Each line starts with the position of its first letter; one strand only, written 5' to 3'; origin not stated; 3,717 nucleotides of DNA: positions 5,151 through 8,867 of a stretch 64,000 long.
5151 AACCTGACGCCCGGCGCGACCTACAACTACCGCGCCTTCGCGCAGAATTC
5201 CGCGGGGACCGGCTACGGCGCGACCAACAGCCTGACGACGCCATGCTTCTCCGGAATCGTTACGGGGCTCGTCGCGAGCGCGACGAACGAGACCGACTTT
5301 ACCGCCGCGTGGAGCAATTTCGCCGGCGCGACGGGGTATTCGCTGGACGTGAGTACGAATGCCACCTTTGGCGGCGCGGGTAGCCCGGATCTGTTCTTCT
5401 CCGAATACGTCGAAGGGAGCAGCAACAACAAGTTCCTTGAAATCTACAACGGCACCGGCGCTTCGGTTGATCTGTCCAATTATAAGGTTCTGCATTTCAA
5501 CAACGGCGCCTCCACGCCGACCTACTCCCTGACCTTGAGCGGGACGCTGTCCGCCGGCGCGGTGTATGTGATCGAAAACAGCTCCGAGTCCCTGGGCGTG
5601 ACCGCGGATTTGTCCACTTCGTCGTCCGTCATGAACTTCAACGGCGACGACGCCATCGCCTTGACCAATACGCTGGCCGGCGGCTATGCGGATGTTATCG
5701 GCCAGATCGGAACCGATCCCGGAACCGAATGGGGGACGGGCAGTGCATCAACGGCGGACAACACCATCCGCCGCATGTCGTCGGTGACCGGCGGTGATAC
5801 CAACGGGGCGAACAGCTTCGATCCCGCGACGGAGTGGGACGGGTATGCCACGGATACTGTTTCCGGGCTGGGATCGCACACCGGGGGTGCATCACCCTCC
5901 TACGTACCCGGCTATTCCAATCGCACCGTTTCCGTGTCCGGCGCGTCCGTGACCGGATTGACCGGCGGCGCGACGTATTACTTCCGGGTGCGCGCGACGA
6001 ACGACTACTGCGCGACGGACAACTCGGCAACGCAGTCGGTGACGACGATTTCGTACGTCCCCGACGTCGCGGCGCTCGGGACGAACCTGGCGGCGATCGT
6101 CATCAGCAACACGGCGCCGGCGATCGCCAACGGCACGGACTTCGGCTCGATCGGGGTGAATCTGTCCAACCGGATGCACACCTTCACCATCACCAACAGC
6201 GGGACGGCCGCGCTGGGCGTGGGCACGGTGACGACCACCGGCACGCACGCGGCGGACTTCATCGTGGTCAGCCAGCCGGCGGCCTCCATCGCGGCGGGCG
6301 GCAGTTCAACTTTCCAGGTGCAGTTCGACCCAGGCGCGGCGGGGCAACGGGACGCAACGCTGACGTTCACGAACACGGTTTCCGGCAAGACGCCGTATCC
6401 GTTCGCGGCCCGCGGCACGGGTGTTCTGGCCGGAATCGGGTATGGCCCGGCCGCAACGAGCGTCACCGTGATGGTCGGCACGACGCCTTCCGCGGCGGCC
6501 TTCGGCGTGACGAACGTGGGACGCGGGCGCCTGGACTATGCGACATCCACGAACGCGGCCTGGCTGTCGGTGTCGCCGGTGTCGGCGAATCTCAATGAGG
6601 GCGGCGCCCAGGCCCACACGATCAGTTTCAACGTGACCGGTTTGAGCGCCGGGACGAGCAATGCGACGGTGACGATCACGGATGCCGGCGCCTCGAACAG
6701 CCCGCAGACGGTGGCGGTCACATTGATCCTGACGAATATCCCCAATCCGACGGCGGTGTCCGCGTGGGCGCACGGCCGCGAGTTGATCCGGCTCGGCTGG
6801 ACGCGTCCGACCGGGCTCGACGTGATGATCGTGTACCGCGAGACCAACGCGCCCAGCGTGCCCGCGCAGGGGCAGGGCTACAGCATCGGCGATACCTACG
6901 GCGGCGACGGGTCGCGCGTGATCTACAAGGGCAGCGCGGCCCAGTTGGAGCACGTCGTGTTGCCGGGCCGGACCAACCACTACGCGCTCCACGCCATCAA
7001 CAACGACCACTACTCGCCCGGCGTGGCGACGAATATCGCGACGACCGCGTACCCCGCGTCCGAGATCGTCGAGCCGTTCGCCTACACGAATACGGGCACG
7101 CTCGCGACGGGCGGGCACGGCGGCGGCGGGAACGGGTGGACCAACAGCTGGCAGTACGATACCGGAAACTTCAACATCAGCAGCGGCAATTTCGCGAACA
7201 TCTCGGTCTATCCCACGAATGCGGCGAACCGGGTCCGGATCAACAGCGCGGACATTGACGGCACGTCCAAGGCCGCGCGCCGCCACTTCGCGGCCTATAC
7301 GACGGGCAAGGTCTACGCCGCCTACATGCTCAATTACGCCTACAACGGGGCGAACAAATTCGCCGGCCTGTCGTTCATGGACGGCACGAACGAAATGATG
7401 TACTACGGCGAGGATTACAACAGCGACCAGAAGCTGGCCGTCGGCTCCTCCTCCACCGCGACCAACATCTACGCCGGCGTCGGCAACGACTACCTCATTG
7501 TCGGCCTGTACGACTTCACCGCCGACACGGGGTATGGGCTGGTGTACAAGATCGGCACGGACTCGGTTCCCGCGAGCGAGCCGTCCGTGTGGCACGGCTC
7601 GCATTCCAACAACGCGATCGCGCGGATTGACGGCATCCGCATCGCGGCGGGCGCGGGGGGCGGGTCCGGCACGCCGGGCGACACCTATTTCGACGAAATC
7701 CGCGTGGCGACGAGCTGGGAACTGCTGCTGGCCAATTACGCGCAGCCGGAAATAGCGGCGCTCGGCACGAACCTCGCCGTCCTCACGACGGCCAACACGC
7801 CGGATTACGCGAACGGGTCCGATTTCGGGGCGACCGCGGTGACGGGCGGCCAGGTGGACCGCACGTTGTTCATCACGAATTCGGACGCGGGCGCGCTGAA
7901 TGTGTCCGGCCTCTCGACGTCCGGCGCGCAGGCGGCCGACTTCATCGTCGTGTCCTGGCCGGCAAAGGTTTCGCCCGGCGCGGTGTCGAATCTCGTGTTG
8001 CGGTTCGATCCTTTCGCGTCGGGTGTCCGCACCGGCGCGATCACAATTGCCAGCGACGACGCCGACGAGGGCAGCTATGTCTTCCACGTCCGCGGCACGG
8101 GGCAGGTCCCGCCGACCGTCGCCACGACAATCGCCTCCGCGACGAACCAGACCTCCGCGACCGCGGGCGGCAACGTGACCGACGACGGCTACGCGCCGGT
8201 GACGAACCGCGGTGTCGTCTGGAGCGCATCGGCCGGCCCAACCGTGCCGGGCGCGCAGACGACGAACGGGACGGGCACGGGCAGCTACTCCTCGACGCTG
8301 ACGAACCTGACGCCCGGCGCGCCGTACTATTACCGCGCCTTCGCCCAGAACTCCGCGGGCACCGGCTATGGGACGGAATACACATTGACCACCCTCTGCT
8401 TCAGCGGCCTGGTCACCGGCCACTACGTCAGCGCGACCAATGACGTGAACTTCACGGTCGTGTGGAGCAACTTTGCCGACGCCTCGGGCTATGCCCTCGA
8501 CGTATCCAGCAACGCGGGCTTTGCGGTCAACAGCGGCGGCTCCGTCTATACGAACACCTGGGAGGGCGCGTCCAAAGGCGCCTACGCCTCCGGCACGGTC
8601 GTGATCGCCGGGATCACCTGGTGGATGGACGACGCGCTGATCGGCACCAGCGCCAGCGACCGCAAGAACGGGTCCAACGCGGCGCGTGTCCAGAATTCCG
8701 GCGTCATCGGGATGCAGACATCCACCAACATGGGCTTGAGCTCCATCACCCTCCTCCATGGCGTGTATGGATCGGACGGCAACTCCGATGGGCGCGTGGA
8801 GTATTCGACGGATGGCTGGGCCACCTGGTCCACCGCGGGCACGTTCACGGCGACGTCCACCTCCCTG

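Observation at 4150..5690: EEP domain plus lamin-tail domain embedded in a 5.6k-aa PATR/Calx-beta/MAM scaffold: candidate giant extracellular nuclease or phosphoesterase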

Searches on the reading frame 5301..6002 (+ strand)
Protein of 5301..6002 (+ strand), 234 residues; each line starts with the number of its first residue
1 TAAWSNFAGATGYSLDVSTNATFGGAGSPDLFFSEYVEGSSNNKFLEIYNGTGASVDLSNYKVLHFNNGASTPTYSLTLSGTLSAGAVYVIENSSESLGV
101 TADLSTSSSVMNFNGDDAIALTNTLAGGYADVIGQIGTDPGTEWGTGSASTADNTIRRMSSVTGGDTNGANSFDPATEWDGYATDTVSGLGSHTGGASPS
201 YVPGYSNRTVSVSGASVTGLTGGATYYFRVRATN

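Call 8: search_protein_families(library=pfam, proteins=[window:5301-6002:+], max_evalue=1)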
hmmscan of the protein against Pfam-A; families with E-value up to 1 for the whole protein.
window:5301-6002:+ (234 aa): 2 families
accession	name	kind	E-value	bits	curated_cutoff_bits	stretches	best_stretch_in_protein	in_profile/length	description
PF00932.25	LTD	-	6.7e-17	62.3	34.3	1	28-135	5-107/109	Lamin Tail Domain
PF16656.11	Pur_ac_phosph_N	-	0.23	12.5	30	1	199-234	55-82/93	Purple acid Phosphatase, N-terminal domain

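Call 51: find_homologous_proteins(query=window:5346-5957:+)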
Query window:5346-5957:+ (204 aa): 1132 proteins with E <= 0.001 among 1983 candidates; the best 120 are listed.
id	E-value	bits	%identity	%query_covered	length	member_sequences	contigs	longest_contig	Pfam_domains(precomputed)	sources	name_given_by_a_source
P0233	1.1e-77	278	52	89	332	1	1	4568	PF07589.17,PF00932.26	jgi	jgi:predicted extracellular nuclease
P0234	6.4e-64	233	48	85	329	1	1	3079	PF00932.26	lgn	-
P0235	6.7e-55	204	60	80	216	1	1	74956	PF00932.26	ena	-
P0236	1.7e-54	203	79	64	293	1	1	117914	PF00932.26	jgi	jgi:hypothetical protein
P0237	3.3e-53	198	62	83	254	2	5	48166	PF00932.26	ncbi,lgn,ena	-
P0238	4.7e-52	195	56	86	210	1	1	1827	PF00932.26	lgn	-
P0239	6.4e-52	194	54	88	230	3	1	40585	PF00932.26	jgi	jgi:predicted extracellular nuclease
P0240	3.9e-51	192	57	85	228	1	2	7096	PF00932.26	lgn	-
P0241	5.7e-51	191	57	85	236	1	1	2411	PF00932.26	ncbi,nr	ncbi:MAG TPA: lamin tail domain-containing protein, partial [Anaerolineae bacterium]|nr:lamin tail d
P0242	8.3e-51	191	55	87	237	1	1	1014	PF00932.26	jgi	jgi:uncharacterized protein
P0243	1.1e-50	190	57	81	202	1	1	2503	PF00932.26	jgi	jgi:uncharacterized protein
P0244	1.1e-50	190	55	87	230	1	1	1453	PF13205.13,PF00932.26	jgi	jgi:uncharacterized protein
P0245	1.3e-50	190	57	85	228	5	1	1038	PF00932.26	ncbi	-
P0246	2.0e-50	189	57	84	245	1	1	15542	PF07589.17,PF00932.26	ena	-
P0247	7.8e-50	187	53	86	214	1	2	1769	PF00932.26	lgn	-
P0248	8.1e-50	187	58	83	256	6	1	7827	PF13205.13,PF00932.26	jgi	jgi:uncharacterized protein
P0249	1.3e-49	187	53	83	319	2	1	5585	PF00932.26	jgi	jgi:hypothetical protein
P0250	1.6e-49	186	59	79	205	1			PF00932.26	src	-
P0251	1.6e-49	186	54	85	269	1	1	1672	PF13205.13,PF00932.26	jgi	jgi:uncharacterized protein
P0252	3.1e-49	186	53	89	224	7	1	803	PF00932.26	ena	-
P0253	3.1e-49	186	54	95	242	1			PF00932.26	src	-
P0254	3.5e-49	185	56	81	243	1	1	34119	PF00932.26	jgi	jgi:predicted extracellular nuclease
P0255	5.5e-49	185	58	85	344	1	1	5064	PF13205.13,PF00932.26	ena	-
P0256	6.2e-49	185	54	86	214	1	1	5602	PF00932.26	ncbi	ncbi:MAG TPA: lamin tail domain-containing protein, partial [Anaerolineae bacterium]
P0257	7.8e-49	184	57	80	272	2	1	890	PF13205.13,PF00932.26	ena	-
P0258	8.1e-49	184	58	77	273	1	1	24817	PF00932.26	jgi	jgi:predicted extracellular nuclease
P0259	1.2e-48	184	55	85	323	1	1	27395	PF00932.26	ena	-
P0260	1.3e-48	183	54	85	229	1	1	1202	PF00932.26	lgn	-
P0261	2.6e-48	183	57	84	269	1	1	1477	PF00932.26,PF13620.13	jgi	jgi:predicted extracellular nuclease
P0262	2.6e-48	182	55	82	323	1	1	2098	PF00932.26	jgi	jgi:hypothetical protein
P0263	3.1e-48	182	58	83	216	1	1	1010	PF00932.26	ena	-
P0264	3.4e-48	182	53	91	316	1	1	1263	PF13205.13,PF00932.26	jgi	-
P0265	4.2e-48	182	56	80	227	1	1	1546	PF00932.26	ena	-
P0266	6.2e-48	181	56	83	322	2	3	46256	PF00932.26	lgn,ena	-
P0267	6.3e-48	181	53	84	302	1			PF13205.13,PF00932.26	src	-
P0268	8.8e-48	181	55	85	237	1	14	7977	PF00932.26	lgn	-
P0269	9.2e-48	181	54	82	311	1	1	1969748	PF13205.13,PF00932.26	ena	-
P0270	9.4e-48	181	56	87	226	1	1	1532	PF00932.26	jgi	jgi:predicted extracellular nuclease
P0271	1.1e-47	180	55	84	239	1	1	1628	PF13205.13,PF00932.26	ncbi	ncbi:MAG: lamin tail domain-containing protein, partial [Dehalococcoidia bacterium]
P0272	1.3e-47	180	49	94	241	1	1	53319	PF00932.26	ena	-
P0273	1.4e-47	180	54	84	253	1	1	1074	PF00932.26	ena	-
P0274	1.5e-47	180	54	85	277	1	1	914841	PF13205.13,PF00932.26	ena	-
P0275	1.5e-47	180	58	81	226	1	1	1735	PF00932.26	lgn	-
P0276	1.7e-47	180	51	90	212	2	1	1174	PF00932.26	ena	-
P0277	1.8e-47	180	51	84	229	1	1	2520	PF00932.26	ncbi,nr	ncbi:MAG TPA: lamin tail domain-containing protein, partial [Anaerolineae bacterium]|nr:lamin tail d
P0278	1.8e-47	180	55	81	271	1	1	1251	PF00932.26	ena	-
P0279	2.8e-47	179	55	81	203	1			PF00932.26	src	-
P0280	3.4e-47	179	56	83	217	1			PF00932.26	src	-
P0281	3.6e-47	179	51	87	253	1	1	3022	PF00932.26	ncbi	-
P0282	3.7e-47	179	50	93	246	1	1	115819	PF00932.26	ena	-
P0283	3.9e-47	179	53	93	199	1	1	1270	PF00932.26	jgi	-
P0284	4.1e-47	179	51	89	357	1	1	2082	PF13205.13,PF00932.26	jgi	jgi:uncharacterized protein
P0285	4.2e-47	179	51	90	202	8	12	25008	PF00932.26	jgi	-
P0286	5.1e-47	178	54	80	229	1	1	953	PF07589.17,PF00932.26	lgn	-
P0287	6.4e-47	178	54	81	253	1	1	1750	PF07589.17,PF00932.26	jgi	-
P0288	6.8e-47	178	53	85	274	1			PF00932.26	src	-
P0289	7.4e-47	178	52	86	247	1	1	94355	PF00932.26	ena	-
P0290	7.8e-47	178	53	92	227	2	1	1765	PF00932.26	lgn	-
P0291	8.4e-47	178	57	81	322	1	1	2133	PF00932.26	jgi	-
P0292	8.6e-47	178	55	81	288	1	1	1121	PF00932.26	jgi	-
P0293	9.1e-47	177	52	94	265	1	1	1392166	PF00932.26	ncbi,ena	-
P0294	9.9e-47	177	52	85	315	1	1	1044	PF13205.13,PF00932.26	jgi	jgi:hypothetical protein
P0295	1.0e-46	177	55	81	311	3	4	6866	PF00932.26,PF13620.13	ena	-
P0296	1.1e-46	177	54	80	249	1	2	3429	PF00932.26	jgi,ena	-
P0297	1.3e-46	177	51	88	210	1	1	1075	PF00932.26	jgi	jgi:uncharacterized protein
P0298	1.3e-46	177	53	83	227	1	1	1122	PF00932.26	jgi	-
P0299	1.3e-46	177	51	84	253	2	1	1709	PF00932.26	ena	-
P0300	1.6e-46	177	55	80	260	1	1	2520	PF00932.26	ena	-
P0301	1.8e-46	177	52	85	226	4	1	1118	PF07589.17,PF00932.26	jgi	jgi:predicted extracellular nuclease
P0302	1.9e-46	176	57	81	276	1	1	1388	PF00932.26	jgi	-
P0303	2.1e-46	176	52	88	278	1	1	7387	PF00932.26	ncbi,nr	ncbi:MAG TPA: lamin tail domain-containing protein, partial [Gaiellaceae bacterium]|nr:lamin tail do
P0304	2.2e-46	176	52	86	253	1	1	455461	PF00932.26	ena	-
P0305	2.2e-46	176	49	86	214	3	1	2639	PF00932.26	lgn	-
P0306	2.2e-46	176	52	89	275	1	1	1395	PF00932.26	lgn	-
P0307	2.3e-46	176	55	81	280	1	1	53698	PF00932.26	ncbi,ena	-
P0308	2.4e-46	176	53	87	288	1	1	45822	PF13205.13,PF00932.26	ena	-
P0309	2.4e-46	176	55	82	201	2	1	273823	PF00932.26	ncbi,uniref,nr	ncbi:lamin tail domain-containing protein [Paenibacillus sp. WST5]|uniref:Lamin tail domain-containi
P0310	2.9e-46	176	54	85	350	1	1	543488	PF13205.13,PF00932.26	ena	-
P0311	3.4e-46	176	50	92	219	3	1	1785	PF00932.26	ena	-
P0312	3.6e-46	176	53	95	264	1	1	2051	PF00932.26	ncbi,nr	ncbi:MAG TPA: lamin tail domain-containing protein, partial [Pyrinomonadaceae bacterium]|nr:lamin ta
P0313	3.8e-46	175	54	81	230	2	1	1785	PF00932.26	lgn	-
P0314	3.8e-46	175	53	80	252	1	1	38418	PF13205.13,PF00932.26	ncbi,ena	-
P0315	3.9e-46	175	53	85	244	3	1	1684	PF00932.26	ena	-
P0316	4.0e-46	175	50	96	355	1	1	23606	PF00932.26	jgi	jgi:uncharacterized protein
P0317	4.0e-46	175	53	87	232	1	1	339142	PF00932.26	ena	-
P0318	4.1e-46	175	52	85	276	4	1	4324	PF07589.17,PF00932.26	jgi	-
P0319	4.5e-46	175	54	81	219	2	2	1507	PF07589.17,PF00932.26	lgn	-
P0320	4.5e-46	175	56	81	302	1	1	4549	PF13205.13,PF00932.26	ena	-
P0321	4.8e-46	175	54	85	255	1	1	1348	PF07589.17,PF00932.26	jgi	jgi:predicted extracellular nuclease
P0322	5.3e-46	175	50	85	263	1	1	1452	PF00932.26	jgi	jgi:predicted extracellular nuclease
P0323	6.7e-46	175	53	83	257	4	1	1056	PF00932.26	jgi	jgi:hypothetical protein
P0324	6.8e-46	175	53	83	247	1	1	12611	PF00932.26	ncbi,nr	ncbi:MAG TPA: lamin tail domain-containing protein, partial [Patescibacteria group bacterium]|nr:lam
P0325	7.5e-46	174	55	81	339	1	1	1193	PF00932.26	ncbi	-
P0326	7.5e-46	174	52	86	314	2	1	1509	PF13205.13,PF00932.26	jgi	-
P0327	7.8e-46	174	51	87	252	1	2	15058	PF00932.26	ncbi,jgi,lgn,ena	jgi:predicted extracellular nuclease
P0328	8.6e-46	174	53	84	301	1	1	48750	PF13205.13,PF00932.26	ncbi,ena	-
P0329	8.7e-46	174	55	84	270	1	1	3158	PF00932.26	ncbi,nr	ncbi:MAG TPA: lamin tail domain-containing protein, partial [Gaiella sp.]|nr:lamin tail domain-conta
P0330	9.5e-46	174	52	85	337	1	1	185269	PF13205.13,PF00932.26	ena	-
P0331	9.6e-46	174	52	83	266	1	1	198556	PF00932.26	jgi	-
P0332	9.9e-46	174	54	81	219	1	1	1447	PF07589.17,PF00932.26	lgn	-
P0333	1.0e-45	174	50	85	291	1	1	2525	PF00932.26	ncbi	-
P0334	1.0e-45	174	51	85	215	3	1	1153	PF00932.26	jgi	jgi:predicted extracellular nuclease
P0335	1.1e-45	174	57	81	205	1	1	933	PF00932.26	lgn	-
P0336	1.1e-45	174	51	85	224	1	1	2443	PF00932.26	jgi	jgi:uncharacterized protein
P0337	1.1e-45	174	52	83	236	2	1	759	PF00932.26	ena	-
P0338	1.1e-45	174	48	94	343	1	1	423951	PF00932.26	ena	-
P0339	1.1e-45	174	50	85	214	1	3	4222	PF00932.26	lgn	-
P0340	1.3e-45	174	58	82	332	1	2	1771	PF00932.26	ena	-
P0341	1.4e-45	174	53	81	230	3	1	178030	PF00932.26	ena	-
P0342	1.4e-45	174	51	85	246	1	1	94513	PF00932.26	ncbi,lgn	-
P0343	1.4e-45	174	52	85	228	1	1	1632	PF00932.26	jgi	-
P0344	1.5e-45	173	55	85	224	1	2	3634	PF00932.26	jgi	-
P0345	1.6e-45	173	54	82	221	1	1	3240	PF00932.26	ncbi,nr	ncbi:MAG TPA: lamin tail domain-containing protein, partial [Pyrinomonadaceae bacterium]|nr:lamin ta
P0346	1.6e-45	173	50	86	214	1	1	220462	PF00932.26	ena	-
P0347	1.7e-45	173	53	83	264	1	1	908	PF00932.26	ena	-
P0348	1.7e-45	173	54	84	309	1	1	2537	PF00932.26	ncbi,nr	ncbi:MAG: lamin tail domain-containing protein, partial [Anaerolineae bacterium]|nr:lamin tail domai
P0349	1.8e-45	173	54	81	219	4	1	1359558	PF07589.17,PF00932.26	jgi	jgi:uncharacterized protein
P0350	1.8e-45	173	52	85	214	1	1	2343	PF00932.26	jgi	jgi:predicted extracellular nuclease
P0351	1.8e-45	173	54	80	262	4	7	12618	PF00932.26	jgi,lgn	jgi:predicted extracellular nuclease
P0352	2.0e-45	173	52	88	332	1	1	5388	PF13205.13,PF00932.26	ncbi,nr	ncbi:MAG TPA: Ig-like domain-containing protein, partial [Anaerolineaceae bacterium]|nr:Ig-like doma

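Call 73: search_solved_structures(query=A4, max_evalue=1, show_alignments=2)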
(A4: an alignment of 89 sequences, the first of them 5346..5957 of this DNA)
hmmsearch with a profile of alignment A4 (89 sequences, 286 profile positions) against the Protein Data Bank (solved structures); distinct sequences matched with E-value up to 1: 0.

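Call 76: predict_structure(alignment_id=A4)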
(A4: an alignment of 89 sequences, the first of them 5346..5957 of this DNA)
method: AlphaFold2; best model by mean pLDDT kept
length: 204 residues; sequences in the alignment: 89
mean_pLDDT: 83.3   pTM: 0.80
mean pLDDT of the five models: 83.3, 82.2, 79.7, 79.6, 76.7
residues with pLDDT >= 90: 126; 70-90: 34; 50-70: 16; < 50: 28
segments of 3 or more residues with pLDDT < 50: 5-10, 183-204
pLDDT, mean of each block of 10 residues (from residue 1): 48 84 91 94 97 96 95 90 67 83 97 97 96 95 92 96 94 83 48 41 39
secondary structure, 60 per line:
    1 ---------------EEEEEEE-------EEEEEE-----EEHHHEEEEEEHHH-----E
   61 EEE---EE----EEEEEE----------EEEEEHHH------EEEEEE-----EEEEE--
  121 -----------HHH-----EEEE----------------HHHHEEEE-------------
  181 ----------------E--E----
elements in order: E16-22 E30-35 E46-51 E60-63 E73-78 E89-93 E103-108 E114-118 E140-143 H160-163 E164-167

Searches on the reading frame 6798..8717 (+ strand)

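Call 33: search_protein_families(library=pfam, proteins=[window:6798-8717:+], max_evalue=0.01)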
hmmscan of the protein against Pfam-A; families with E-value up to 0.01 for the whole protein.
window:6798-8717:+ (640 aa): 4 families
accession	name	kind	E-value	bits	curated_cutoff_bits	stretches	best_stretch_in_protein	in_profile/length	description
PF02369.22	Big_1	-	0.00064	20.2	34.9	1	440-508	5-73/93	Bacterial Ig-like domain (group 1)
PF00041.27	fn3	-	0.0017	19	25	0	474-524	35-76/84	Fibronectin type III domain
PF16656.11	Pur_ac_phosph_N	-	0.0031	18.5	30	0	486-532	50-93/93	Purple acid Phosphatase, N-terminal domain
PF22544.2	HYDIN_VesB_CFA65-like_Ig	-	0.006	17.2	25.5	0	342-424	11-90/100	HYDIN/CFA65/VesB-like, Ig-like domain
